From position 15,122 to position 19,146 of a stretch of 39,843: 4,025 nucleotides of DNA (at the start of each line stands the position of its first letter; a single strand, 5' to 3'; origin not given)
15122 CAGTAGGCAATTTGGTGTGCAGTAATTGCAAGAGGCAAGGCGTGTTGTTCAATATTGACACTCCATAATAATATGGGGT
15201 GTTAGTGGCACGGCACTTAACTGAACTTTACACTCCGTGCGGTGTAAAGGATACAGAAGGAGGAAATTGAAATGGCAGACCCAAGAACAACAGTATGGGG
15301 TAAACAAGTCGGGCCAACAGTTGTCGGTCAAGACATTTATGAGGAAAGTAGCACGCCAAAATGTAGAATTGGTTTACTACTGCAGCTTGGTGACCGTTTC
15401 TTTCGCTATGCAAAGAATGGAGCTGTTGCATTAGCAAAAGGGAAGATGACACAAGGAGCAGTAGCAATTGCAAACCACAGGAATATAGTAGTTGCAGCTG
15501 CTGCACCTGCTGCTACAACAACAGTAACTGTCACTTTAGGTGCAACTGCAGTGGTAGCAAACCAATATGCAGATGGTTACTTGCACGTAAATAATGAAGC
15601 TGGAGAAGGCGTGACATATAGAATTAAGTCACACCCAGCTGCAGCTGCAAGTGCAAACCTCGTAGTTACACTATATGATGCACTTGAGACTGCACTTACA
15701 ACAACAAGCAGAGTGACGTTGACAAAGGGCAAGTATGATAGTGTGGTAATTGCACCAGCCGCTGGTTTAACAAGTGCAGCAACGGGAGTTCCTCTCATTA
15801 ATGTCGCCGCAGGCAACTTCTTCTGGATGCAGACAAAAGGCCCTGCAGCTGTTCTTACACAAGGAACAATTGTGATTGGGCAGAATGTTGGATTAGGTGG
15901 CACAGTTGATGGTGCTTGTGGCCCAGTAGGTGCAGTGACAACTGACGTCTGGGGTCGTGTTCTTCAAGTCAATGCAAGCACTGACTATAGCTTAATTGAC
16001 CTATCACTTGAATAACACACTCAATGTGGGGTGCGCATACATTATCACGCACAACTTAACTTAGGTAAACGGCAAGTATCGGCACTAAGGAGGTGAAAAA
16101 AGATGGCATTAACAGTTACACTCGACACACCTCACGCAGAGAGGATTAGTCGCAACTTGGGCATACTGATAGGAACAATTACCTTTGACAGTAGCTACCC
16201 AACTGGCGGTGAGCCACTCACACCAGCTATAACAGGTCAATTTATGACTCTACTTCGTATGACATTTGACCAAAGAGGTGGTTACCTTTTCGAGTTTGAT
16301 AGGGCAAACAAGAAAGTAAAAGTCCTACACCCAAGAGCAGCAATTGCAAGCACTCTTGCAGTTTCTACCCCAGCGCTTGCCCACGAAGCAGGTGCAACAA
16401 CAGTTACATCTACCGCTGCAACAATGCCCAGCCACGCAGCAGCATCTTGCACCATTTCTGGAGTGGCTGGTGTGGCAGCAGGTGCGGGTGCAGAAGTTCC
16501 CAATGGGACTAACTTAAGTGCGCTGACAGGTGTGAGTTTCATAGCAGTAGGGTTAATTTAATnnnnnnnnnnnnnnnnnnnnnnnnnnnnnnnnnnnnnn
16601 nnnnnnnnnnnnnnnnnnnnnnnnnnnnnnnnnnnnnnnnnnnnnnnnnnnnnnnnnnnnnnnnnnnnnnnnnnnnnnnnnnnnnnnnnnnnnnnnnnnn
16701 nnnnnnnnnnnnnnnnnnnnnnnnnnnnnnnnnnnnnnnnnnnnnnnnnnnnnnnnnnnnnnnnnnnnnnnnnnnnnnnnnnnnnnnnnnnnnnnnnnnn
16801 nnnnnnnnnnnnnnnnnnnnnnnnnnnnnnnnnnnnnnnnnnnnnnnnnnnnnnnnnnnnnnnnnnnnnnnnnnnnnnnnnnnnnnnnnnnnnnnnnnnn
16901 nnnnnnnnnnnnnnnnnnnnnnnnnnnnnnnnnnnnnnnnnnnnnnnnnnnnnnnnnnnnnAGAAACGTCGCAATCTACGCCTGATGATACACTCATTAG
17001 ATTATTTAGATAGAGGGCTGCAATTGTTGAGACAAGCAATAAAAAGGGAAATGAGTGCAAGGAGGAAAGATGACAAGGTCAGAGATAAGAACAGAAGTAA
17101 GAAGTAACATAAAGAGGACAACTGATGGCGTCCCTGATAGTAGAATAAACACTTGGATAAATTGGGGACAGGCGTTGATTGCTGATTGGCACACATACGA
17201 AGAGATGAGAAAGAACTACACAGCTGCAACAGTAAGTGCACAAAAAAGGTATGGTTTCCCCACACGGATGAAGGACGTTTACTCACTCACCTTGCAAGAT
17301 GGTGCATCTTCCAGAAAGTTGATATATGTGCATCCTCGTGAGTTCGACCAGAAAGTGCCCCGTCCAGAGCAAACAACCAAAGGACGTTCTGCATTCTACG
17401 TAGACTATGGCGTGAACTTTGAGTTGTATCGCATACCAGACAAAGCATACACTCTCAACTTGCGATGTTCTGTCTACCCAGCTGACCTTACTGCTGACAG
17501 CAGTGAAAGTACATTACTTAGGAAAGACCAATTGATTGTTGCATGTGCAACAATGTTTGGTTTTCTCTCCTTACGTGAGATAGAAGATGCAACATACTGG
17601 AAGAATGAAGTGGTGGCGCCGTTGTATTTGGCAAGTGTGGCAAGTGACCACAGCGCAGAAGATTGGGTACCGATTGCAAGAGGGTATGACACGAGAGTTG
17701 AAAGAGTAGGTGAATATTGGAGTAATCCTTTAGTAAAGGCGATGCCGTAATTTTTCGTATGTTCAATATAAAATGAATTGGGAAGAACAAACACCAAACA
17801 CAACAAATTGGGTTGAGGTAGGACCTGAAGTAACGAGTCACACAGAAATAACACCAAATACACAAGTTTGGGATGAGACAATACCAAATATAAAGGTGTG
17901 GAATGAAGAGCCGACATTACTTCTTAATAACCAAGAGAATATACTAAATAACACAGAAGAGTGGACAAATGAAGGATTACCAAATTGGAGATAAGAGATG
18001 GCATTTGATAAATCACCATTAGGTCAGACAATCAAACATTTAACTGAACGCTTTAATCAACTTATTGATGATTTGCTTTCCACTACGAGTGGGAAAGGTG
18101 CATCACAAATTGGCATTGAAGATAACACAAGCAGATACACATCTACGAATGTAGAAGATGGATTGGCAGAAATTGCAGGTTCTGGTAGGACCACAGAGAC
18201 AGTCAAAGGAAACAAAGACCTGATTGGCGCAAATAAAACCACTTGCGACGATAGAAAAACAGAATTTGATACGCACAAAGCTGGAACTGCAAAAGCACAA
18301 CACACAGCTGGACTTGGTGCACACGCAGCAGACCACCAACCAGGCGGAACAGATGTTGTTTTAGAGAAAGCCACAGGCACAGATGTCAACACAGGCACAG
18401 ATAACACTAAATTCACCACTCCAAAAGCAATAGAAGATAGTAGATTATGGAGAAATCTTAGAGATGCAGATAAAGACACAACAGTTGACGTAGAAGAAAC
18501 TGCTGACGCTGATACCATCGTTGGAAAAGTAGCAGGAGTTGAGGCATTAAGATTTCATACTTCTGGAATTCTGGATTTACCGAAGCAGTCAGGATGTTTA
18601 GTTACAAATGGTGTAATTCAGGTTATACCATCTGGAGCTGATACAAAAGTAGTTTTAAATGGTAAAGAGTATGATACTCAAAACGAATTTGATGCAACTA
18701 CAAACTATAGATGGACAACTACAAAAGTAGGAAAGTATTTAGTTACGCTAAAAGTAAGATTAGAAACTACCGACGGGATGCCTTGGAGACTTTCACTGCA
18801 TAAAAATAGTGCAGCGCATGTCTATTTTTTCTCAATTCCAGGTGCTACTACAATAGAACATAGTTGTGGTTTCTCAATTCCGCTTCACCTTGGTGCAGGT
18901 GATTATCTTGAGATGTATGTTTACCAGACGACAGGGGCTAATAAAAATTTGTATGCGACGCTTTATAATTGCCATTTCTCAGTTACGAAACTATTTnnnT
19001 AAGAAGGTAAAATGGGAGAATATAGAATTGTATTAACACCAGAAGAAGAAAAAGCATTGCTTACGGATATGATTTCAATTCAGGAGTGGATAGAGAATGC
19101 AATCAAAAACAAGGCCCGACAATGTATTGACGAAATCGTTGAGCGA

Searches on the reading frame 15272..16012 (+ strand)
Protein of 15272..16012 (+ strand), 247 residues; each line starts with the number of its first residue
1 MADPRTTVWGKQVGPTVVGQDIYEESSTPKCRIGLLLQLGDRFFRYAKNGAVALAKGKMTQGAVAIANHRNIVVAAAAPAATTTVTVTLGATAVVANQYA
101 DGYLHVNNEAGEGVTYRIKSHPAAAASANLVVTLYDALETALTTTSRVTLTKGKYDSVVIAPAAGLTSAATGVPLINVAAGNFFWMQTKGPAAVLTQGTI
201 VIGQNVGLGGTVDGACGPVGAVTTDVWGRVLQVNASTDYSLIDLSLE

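Call 109: search_solved_structures(query=window:15272-16012:+, max_evalue=0.1)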
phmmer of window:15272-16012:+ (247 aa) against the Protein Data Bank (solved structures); distinct sequences matched with E-value up to 0.1: 0.

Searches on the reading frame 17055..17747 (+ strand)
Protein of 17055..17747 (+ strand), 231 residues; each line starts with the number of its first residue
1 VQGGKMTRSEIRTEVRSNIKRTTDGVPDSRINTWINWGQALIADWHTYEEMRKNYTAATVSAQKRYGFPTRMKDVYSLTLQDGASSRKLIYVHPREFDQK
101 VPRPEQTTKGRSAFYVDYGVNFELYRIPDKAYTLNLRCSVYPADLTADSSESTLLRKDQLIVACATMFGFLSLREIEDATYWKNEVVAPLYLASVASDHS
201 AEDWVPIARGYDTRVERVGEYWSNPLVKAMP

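Call 110: search_solved_structures(query=window:17055-17747:+, max_evalue=0.1)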
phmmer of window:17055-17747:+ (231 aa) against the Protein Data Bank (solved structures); distinct sequences matched with E-value up to 0.1: 0.

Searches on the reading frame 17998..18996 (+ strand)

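Call 9: search_protein_families(library=phrogs, proteins=[window:17998-18996:+], max_evalue=0.001)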
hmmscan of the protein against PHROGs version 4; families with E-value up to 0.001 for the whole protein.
window:17998-18996:+ (333 aa): 1 family
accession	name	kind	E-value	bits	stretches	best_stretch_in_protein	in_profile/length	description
phrog_13989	-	head and packaging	1.2e-06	28.5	1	193-322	455-584/597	virion structural protein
